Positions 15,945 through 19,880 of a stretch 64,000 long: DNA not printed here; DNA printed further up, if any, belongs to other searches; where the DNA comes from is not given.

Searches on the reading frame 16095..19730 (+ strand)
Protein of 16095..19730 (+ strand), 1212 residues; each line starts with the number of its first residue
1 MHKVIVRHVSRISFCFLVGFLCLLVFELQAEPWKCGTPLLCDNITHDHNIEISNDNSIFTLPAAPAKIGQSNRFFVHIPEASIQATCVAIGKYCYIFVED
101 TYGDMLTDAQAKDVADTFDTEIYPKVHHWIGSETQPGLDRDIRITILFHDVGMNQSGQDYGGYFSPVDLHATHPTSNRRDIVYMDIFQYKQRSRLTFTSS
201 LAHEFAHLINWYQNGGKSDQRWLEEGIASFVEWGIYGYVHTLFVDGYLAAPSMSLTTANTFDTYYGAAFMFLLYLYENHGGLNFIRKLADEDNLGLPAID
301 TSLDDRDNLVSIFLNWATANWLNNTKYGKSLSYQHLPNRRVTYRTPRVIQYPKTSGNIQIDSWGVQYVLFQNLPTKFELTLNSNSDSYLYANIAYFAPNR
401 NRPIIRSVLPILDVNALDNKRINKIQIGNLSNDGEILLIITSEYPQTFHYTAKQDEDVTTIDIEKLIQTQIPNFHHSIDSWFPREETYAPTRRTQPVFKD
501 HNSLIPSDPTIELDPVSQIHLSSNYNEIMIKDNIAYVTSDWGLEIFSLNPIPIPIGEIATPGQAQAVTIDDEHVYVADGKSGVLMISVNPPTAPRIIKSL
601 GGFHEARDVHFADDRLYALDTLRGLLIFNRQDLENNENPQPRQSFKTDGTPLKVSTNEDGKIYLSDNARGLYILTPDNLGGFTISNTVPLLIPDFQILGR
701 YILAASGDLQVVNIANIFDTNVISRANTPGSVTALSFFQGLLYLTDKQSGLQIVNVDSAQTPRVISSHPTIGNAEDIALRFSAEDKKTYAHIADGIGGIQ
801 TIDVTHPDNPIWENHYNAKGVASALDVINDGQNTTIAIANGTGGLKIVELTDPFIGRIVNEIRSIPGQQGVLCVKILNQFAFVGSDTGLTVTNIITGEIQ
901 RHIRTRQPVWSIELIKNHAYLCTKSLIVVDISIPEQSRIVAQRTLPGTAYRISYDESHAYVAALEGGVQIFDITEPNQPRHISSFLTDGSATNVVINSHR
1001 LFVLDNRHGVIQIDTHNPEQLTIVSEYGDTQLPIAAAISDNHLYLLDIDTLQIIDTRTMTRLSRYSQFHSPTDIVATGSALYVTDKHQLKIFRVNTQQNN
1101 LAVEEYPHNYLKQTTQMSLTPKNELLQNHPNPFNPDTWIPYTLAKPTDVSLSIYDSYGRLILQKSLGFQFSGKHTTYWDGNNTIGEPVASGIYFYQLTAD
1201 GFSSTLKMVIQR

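Call 11: search_protein_families(library=pfam, proteins=[window:16095-19730:+], max_evalue=0.001)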
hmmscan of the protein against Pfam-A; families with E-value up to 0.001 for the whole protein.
window:16095-19730:+ (1212 aa): 4 families
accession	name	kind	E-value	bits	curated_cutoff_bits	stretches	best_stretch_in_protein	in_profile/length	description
PF13860.13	FlgD_ig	-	1.9e-08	34.6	27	1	1141-1200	16-76/79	FlgD Ig-like domain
PF08309.17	LVIVD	-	2.7e-07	30.2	20.2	0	946-987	1-42/42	LVIVD repeat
PF13585.12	CHU_C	-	6.9e-05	23.3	27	1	1137-1199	17-72/86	CHU_C Type IX secretion signal domain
PF18962.6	Por_Secre_tail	-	0.00019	22.1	27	0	1130-1210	3-75/75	Secretion system C-terminal sorting domain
